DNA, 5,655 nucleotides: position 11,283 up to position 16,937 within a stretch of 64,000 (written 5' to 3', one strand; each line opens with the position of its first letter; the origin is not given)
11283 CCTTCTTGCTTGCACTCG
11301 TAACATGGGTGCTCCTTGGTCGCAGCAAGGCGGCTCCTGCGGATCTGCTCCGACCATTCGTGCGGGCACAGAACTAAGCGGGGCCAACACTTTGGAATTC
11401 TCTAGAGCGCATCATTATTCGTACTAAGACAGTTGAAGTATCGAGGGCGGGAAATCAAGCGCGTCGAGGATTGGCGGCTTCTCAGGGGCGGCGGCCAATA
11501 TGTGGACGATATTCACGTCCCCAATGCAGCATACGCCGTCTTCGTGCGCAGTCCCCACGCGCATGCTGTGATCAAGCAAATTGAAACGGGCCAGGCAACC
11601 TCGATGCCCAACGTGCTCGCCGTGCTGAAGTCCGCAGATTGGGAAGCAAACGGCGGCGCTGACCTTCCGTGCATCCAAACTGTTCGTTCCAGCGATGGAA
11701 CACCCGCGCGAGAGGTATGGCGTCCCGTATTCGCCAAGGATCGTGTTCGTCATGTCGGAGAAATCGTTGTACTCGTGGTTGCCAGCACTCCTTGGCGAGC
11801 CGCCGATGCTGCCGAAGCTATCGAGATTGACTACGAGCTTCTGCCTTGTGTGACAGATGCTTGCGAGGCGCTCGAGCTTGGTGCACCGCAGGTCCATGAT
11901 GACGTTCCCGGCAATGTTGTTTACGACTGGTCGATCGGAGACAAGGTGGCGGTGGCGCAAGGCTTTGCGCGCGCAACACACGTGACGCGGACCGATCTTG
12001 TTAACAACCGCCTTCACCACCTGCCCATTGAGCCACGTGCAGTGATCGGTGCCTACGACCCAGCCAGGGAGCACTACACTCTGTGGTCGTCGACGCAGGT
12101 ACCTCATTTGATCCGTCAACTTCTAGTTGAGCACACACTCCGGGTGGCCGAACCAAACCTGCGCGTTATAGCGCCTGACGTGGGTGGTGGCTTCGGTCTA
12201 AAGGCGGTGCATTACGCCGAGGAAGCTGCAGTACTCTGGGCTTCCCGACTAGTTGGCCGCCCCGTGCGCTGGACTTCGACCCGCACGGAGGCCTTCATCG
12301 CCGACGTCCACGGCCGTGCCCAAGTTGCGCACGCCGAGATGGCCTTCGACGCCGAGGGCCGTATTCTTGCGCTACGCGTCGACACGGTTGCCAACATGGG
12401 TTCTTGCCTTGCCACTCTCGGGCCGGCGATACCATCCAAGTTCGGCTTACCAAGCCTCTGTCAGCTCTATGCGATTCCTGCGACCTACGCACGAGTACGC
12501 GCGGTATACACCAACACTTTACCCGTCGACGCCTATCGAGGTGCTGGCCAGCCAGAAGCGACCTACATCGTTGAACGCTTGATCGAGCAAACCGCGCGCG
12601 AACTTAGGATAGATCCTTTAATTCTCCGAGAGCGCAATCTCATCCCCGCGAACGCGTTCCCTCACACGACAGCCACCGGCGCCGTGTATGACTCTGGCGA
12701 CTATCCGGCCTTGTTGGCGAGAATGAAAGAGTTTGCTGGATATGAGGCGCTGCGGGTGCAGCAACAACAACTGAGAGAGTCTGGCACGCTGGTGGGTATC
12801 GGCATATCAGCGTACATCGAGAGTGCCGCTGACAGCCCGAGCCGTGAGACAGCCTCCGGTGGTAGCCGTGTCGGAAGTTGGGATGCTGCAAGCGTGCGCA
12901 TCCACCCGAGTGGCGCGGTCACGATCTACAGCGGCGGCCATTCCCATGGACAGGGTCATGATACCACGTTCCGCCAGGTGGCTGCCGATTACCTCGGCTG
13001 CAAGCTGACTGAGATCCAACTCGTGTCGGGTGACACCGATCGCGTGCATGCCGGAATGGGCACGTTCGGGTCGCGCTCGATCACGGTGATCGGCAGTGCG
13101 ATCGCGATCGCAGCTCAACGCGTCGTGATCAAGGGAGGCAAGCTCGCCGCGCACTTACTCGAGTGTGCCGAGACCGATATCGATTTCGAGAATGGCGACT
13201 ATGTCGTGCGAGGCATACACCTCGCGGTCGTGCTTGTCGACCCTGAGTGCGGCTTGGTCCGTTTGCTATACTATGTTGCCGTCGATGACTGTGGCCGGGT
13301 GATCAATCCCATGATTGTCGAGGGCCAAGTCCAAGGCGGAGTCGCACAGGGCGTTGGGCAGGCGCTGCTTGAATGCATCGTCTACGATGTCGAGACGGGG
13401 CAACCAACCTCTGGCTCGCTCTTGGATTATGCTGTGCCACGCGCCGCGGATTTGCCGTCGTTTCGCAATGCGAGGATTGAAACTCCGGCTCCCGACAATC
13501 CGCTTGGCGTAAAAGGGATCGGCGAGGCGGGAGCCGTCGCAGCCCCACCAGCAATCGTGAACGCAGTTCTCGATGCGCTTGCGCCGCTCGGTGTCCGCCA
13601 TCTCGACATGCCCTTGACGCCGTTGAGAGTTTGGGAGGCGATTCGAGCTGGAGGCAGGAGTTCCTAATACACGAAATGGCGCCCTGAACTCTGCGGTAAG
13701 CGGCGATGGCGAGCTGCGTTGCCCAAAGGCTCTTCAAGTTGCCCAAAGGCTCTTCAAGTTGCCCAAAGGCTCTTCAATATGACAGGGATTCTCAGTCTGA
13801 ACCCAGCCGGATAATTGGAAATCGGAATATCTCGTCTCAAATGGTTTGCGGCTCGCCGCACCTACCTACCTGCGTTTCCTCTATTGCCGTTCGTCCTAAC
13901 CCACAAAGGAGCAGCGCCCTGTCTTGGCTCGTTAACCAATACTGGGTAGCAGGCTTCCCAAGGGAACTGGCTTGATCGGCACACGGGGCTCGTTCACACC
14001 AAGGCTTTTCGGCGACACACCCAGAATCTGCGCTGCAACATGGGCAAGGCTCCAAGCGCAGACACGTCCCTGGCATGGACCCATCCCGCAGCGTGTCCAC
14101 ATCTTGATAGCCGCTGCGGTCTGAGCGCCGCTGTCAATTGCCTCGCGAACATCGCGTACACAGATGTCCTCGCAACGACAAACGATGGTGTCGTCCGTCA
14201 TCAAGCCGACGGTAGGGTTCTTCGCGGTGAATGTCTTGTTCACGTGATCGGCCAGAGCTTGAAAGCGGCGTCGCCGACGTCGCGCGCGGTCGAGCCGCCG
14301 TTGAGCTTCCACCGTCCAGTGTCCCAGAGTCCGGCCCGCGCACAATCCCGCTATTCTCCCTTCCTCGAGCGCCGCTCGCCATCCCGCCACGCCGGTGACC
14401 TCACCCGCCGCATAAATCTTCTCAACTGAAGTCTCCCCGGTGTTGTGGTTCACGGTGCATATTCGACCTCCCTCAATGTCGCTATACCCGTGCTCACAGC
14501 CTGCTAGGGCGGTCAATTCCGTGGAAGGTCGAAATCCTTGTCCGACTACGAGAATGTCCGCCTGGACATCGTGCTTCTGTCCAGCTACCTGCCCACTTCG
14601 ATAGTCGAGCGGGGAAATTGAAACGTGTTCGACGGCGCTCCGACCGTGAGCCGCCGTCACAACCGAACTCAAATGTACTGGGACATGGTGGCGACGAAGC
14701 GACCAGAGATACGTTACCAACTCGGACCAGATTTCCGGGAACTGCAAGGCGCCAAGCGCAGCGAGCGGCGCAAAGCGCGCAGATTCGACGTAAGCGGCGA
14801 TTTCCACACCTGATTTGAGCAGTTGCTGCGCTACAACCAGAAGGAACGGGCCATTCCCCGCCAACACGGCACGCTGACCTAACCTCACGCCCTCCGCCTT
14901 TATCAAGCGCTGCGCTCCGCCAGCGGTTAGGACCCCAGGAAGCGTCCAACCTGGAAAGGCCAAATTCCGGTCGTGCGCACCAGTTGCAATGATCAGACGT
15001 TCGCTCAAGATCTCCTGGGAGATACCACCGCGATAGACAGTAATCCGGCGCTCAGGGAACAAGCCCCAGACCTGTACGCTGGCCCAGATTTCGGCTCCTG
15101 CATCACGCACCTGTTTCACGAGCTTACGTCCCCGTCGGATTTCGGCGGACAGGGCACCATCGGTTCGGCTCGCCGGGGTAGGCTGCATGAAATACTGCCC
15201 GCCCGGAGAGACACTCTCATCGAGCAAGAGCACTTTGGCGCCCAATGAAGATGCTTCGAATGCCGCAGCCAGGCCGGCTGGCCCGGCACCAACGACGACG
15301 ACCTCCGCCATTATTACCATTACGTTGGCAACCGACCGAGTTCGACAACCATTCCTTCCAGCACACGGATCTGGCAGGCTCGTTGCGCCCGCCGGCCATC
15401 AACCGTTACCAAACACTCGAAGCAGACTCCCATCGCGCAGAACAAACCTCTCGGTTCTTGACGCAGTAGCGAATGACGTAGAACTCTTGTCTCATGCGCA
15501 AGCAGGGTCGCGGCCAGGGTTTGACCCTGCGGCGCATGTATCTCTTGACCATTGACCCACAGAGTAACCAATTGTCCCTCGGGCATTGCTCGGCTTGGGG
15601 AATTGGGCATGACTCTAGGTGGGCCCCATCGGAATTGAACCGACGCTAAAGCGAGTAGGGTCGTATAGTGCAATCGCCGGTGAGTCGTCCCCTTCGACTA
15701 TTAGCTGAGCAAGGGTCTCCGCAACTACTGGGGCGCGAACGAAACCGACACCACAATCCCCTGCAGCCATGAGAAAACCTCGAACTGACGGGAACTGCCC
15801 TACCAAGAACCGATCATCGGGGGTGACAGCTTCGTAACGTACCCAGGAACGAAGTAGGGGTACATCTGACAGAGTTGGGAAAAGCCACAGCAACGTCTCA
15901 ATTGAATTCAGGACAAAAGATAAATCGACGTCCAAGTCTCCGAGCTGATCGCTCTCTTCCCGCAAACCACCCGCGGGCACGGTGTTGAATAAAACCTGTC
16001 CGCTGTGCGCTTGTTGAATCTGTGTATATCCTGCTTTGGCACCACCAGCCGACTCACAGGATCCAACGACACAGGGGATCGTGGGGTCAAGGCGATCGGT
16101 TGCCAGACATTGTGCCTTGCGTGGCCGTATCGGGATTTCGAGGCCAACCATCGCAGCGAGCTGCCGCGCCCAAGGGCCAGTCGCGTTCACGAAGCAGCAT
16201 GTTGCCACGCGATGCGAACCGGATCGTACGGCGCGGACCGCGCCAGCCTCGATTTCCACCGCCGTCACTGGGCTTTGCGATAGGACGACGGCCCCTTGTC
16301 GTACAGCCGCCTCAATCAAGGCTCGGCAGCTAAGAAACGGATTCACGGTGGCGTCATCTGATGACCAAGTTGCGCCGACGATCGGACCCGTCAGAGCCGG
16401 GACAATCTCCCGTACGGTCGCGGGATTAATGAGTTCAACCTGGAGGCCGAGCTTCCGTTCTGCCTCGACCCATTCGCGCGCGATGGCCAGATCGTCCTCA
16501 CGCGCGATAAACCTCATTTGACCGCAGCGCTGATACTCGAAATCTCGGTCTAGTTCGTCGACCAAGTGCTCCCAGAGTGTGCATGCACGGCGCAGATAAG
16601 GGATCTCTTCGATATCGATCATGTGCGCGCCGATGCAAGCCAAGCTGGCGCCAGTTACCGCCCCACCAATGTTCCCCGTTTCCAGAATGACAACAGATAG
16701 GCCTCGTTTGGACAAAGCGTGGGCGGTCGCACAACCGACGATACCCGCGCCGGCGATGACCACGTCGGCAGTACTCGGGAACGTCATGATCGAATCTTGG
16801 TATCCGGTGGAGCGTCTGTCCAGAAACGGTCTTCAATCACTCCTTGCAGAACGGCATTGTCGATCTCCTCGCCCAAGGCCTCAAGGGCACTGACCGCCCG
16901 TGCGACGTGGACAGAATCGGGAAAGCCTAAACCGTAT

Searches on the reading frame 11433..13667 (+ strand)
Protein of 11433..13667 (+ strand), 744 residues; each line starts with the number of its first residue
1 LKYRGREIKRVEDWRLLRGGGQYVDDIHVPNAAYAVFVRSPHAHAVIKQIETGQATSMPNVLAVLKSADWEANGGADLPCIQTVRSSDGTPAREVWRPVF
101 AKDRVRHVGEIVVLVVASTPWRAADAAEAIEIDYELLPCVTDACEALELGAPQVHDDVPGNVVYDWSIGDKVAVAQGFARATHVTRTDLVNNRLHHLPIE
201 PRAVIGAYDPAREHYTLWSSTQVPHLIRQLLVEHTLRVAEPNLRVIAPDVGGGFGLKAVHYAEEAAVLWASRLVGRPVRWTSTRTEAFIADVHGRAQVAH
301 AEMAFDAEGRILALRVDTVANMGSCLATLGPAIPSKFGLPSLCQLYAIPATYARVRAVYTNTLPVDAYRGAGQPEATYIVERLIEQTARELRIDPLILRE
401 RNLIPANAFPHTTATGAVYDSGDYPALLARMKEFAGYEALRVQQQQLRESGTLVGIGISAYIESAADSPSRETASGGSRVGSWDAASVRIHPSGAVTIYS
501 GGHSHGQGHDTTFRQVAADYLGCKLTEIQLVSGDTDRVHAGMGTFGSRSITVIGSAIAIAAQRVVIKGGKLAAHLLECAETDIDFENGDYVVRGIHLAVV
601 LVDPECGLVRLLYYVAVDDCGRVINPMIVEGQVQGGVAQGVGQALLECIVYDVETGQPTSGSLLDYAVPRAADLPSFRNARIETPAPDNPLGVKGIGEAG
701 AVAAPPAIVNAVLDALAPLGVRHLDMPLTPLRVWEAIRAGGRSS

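Call 9: search_protein_families(library=pfam, proteins=[window:11433-13667:+])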
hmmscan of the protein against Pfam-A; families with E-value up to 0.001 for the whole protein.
window:11433-13667:+ (744 aa): 3 families
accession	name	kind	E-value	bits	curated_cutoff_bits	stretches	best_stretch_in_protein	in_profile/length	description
PF02738.23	MoCoBD_1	-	4.5e-76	255.6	27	1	154-403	1-244/244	Molybdopterin cofactor-binding domain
PF20256.3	MoCoBD_2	-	1.6e-67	228.4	27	2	431-593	2-157/283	Molybdopterin cofactor-binding domain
PF01315.27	Ald_Xan_dh_C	-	9.9e-25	87.4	31.3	1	19-137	2-109/110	Aldehyde oxidase and xanthine dehydrogenase, a/b hammerhead domain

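Call 49: find_homologous_proteins(query=window:11433-13667:+, max_evalue=1e-80)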
Query window:11433-13667:+ (744 aa): 7946 proteins with E <= 1e-80 among 8000 candidates; the best 120 are listed.
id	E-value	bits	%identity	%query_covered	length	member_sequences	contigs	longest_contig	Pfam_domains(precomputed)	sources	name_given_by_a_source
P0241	0.0e+0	1619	100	97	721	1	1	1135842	PF02738.24,PF20256.4,PF01315.28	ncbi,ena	-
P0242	9.0e-294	995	58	99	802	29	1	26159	PF02738.24,PF20256.4,PF01315.28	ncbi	-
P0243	2.6e-275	933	55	99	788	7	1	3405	PF02738.24,PF20256.4,PF01315.28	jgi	jgi:carbon-monoxide dehydrogenase large subunit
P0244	7.4e-274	929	54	99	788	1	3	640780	PF02738.24,PF20256.4,PF01315.28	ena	-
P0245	1.2e-265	902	53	99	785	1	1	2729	PF02738.24,PF20256.4,PF01315.28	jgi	jgi:carbon-monoxide dehydrogenase large subunit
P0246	1.6e-265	901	54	96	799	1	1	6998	PF02738.24,PF20256.4,PF01315.28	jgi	jgi:carbon-monoxide dehydrogenase large subunit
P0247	2.1e-265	901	53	99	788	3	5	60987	PF02738.24,PF20256.4,PF01315.28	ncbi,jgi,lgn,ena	jgi:carbon-monoxide dehydrogenase large subunit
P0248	3.0e-264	897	55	99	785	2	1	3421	PF02738.24,PF20256.4,PF01315.28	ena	-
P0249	1.9e-263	894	52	99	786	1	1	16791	PF02738.24,PF20256.4,PF01315.28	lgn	-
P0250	2.6e-262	891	53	99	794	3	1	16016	PF02738.24,PF20256.4,PF01315.28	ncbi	-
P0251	3.9e-262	890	54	99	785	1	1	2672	PF02738.24,PF20256.4,PF01315.28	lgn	-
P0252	1.3e-261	888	54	99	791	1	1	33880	PF02738.24,PF20256.4,PF01315.28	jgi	jgi:carbon-monoxide dehydrogenase large subunit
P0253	1.5e-260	885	52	99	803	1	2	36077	PF02738.24,PF20256.4,PF01315.28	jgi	jgi:carbon-monoxide dehydrogenase large subunit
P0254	1.1e-259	882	50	100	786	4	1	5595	PF02738.24,PF20256.4,PF01315.28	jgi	jgi:carbon-monoxide dehydrogenase large subunit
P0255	4.7e-258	876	54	99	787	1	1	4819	PF02738.24,PF20256.4,PF01315.28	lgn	-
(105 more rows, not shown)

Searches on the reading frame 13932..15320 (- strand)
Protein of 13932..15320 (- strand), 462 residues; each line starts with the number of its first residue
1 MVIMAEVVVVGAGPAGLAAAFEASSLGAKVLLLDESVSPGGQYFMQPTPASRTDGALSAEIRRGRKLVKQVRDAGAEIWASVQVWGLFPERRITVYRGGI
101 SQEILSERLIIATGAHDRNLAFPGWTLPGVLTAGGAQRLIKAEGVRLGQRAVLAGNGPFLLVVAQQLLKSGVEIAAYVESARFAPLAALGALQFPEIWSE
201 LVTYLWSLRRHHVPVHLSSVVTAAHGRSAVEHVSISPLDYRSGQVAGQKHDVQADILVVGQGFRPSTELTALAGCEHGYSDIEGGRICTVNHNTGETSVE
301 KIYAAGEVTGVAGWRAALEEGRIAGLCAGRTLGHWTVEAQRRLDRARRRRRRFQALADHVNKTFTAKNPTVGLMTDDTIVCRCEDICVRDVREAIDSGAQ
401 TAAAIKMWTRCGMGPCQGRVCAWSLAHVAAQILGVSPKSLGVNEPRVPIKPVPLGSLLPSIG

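Call 11: search_protein_families(library=pfam, proteins=[window:13932-15320:-], max_evalue=0.01)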
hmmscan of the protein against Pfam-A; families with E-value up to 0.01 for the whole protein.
window:13932-15320:- (462 aa): 15 families
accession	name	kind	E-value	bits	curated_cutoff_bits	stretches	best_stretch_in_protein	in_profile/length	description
PF07992.20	Pyr_redox_2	-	7.7e-29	101.5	26.1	1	6-321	2-291/291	Pyridine nucleotide-disulphide oxidoreductase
PF01134.28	GIDA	-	2e-12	47.3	22.1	2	6-73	1-68/391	Glucose inhibited division protein A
PF17806.6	SO_alpha_A3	-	5.4e-11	43.1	23.1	1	380-457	6-83/87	Sarcosine oxidase A3 domain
PF12831.13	FAD_oxidored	-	1.8e-08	34.6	27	1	6-48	1-43/416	FAD dependent oxidoreductase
PF13738.12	Pyr_redox_3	-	5.3e-08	32.9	30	1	8-35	1-29/305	Pyridine nucleotide-disulphide oxidoreductase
PF03486.20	HI0933_like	-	8.3e-08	32.4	50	1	6-40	2-36/244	HI0933-like protein Rossmann domain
PF04324.20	Fer2_BFD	-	2.7e-07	31.2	26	1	379-426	1-45/50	BFD-like [2Fe-2S] binding domain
PF01946.23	Thi4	-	1.1e-06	28.5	26.2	1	4-42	17-56/235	Thi4 family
PF13450.12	NAD_binding_8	-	1.5e-06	28.8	21.9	1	9-43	1-35/68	NAD(P)-binding Rossmann-like domain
PF00890.30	FAD_binding_2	-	1e-05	25.4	20.4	1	7-42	2-37/414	FAD binding domain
PF01262.27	AlaDh_PNT_C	-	7.3e-05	22.7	23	1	4-36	28-60/214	Alanine dehydrogenase/PNT, C-terminal domain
PF01266.30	DAO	-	8.7e-05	22.6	27.9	1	7-41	2-37/353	FAD dependent oxidoreductase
PF01494.25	FAD_binding_3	-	0.00098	18.9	22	1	5-35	2-32/349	FAD binding domain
PF00070.33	Pyr_redox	-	0.0012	19.8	22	0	7-36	2-31/82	Pyridine nucleotide-disulphide oxidoreductase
PF05834.18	Lycopene_cycl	-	0.0077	15.8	23.4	0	7-39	2-36/380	Lycopene cyclase protein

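Call 23: find_encoding_contigs(protein=window:13932-15320:-, flank=10000, max_places=10)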
Protein window:13932-15320:- (462 aa): no gene with exactly this product is on record in the collection.

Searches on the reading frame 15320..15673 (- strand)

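Call 11: search_protein_families(library=pfam, proteins=[window:15320-15673:-], max_evalue=0.01)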
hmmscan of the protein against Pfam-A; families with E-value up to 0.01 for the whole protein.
window:15320-15673:- (117 aa): 2 families
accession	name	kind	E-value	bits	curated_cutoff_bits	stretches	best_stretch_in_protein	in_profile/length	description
PF13510.11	Fer2_4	-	2.3e-25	88.9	22.8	1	34-111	2-78/82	2Fe-2S iron-sulfur cluster binding domain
PF10418.14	DHODB_Fe-S_bind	-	0.0034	17.5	23.9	1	78-101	5-30/41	Iron-sulfur cluster binding domain of dihydroorotate dehydrogenase B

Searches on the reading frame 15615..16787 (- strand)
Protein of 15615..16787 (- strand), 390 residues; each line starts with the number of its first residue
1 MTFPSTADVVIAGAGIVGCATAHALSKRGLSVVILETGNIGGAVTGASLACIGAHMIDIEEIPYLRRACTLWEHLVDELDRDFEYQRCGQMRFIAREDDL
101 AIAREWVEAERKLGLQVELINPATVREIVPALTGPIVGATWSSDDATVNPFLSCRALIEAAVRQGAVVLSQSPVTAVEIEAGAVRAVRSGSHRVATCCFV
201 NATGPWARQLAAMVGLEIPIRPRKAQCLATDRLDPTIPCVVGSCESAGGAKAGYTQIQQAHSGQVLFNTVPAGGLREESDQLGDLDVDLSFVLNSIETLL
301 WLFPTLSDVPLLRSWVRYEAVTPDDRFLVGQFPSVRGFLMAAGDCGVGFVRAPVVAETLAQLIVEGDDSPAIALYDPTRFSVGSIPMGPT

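Call 11: search_protein_families(library=pfam, proteins=[window:15615-16787:-], max_evalue=0.01)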
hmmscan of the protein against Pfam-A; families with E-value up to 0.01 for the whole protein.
window:15615-16787:- (390 aa): 6 families
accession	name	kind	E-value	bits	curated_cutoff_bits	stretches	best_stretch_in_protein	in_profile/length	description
PF01266.30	DAO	-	1.2e-59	203.1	27.9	1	8-362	1-353/353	FAD dependent oxidoreductase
PF13450.12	NAD_binding_8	-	9.5e-06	26.3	21.9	1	11-45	1-36/68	NAD(P)-binding Rossmann-like domain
PF12831.13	FAD_oxidored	-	1.5e-05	24.9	27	1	8-85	1-74/416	FAD dependent oxidoreductase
PF01946.23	Thi4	-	0.0021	17.8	26.2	1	7-42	18-55/235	Thi4 family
PF01134.28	GIDA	-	0.0026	17.3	22.1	0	8-52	1-47/391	Glucose inhibited division protein A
PF01494.25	FAD_binding_3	-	0.0033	17.1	22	1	7-36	2-31/349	FAD binding domain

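Call 12: find_encoding_contigs(protein=window:15615-16787:-, flank=10000, max_places=8)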
Protein window:15615-16787:- (390 aa): no gene with exactly this product is on record in the collection.
